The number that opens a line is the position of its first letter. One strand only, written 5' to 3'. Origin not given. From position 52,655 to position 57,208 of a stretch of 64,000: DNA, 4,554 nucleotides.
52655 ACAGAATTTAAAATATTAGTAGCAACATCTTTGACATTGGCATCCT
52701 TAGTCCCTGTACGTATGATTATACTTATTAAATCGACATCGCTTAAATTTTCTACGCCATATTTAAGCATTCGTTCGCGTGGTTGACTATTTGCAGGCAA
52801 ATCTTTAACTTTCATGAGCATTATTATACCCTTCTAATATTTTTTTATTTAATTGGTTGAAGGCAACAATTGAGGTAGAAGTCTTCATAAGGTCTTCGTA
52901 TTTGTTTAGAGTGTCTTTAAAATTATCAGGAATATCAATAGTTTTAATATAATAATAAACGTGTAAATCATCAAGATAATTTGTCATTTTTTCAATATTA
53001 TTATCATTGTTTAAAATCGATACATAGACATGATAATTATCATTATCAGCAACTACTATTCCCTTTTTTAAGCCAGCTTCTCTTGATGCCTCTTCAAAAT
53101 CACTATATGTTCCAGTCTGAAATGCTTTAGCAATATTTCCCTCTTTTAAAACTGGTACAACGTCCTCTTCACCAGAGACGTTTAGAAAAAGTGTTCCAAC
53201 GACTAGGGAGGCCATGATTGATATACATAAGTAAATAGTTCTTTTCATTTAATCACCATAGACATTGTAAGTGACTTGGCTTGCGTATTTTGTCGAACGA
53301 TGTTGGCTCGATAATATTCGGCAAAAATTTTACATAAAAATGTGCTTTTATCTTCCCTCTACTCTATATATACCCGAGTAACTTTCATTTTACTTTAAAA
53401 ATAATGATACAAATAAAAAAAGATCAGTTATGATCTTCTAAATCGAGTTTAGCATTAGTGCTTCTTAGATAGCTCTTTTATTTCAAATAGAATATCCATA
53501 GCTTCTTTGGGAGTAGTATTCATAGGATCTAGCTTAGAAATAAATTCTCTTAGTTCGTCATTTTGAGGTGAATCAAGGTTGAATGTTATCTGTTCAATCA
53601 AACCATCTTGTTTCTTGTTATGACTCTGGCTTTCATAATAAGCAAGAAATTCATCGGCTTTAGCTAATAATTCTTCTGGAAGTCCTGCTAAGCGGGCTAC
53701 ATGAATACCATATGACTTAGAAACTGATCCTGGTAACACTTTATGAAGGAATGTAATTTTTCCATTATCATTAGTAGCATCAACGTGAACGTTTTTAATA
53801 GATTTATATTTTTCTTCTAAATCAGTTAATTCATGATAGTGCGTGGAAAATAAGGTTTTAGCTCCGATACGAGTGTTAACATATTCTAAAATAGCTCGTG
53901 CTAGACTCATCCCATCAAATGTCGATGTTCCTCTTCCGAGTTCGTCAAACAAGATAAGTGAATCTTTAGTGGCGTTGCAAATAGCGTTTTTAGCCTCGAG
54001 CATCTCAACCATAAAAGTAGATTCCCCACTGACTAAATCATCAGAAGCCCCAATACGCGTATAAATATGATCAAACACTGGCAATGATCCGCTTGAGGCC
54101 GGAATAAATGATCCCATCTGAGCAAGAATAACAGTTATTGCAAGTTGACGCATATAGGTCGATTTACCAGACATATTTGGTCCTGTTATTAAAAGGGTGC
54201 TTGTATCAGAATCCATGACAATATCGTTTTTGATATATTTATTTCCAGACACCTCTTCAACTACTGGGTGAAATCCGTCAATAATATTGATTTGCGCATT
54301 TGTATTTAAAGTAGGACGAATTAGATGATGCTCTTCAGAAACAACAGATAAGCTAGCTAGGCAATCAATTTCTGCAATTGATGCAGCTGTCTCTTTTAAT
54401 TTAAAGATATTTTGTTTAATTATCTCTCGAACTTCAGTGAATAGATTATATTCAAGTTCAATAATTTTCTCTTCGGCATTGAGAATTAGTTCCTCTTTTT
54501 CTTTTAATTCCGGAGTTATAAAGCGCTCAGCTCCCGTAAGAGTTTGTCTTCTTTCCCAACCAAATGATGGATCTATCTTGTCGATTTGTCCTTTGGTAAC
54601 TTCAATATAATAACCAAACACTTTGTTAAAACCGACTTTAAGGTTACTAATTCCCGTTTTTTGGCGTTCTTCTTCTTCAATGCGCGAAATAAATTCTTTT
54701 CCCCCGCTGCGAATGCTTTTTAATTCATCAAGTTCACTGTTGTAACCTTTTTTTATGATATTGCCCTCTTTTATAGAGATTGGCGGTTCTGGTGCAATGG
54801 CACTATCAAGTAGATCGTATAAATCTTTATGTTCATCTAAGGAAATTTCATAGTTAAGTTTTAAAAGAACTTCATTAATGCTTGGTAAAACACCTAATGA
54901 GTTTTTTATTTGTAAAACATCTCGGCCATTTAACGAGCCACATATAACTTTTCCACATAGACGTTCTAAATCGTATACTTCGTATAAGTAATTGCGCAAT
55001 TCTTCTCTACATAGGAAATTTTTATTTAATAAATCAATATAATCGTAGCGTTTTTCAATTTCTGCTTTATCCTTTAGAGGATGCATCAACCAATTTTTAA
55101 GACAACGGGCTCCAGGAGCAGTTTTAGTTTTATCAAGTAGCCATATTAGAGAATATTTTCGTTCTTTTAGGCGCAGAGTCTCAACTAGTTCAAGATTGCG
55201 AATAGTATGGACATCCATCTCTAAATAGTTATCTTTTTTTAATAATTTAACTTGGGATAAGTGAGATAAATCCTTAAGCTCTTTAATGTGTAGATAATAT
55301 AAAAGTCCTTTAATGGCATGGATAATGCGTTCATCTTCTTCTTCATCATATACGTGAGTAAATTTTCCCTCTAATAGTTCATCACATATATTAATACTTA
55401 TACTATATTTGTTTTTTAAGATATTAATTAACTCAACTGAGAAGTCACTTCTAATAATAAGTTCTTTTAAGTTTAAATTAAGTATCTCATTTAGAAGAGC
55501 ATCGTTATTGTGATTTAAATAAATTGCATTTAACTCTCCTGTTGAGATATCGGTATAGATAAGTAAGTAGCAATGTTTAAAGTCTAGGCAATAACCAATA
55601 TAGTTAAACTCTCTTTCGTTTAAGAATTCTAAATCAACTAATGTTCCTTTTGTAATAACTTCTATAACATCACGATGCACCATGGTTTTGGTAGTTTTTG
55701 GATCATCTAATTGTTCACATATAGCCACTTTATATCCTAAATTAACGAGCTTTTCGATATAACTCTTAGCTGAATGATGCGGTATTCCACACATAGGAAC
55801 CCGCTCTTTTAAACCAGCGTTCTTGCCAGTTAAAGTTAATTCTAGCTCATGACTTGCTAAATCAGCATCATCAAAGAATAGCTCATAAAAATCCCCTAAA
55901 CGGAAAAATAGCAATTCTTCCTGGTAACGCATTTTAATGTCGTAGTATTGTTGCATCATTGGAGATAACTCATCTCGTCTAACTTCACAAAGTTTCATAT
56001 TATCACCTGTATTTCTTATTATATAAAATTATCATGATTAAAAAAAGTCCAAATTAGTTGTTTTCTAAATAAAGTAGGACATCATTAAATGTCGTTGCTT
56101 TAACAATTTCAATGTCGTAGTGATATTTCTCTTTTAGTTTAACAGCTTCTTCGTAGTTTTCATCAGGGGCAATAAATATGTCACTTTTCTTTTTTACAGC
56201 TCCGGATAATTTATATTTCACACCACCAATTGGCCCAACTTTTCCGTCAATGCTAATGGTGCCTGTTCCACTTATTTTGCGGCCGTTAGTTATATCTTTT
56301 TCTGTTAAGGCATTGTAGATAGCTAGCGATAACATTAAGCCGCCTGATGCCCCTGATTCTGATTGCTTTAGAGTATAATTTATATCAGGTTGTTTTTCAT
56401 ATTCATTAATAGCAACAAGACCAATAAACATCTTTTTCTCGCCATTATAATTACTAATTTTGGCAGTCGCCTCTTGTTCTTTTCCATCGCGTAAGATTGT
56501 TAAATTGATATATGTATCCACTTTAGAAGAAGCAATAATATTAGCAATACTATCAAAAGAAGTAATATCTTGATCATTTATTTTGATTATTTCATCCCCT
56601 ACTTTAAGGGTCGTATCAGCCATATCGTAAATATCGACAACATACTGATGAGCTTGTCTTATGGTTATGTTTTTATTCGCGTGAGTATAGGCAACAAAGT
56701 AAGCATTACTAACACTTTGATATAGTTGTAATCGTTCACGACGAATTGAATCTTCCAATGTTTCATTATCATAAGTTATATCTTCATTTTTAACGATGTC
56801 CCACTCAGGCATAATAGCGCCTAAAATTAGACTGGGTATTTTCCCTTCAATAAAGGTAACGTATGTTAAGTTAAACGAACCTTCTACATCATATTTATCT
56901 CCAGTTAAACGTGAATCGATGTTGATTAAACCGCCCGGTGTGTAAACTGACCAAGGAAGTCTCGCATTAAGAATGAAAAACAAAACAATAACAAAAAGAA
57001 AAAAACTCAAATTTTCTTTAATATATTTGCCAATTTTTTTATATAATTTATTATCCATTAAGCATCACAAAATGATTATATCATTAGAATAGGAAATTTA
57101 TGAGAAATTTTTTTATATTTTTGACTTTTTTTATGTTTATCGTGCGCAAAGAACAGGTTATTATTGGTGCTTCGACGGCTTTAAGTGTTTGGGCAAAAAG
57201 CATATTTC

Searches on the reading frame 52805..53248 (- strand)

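Call 15: search_protein_families(library=ncbifam, max_evalue=0.1, proteins=[window:52805-53248:-])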
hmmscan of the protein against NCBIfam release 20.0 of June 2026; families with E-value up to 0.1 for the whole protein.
window:52805-53248:- (147 aa): 1 family
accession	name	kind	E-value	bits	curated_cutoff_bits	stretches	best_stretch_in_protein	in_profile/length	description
TIGR03729.1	acc_ester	subfamily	0.033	13.6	148.25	1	72-142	8-78/239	putative phosphoesterase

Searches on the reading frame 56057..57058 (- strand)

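Call 13: search_protein_families(library=pfam, max_evalue=0.00001, proteins=[window:56057-57058:-])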
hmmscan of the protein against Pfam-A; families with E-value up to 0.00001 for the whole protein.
seq(334 aa): 2 families
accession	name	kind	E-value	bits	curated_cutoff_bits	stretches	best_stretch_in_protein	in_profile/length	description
PF05362.19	Lon_C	-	2e-11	44.3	21.1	1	235-328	108-199/205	Lon protease (S16) C-terminal proteolytic domain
PF13180.12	PDZ_2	-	1.8e-08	35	27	1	146-200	25-79/80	PDZ domain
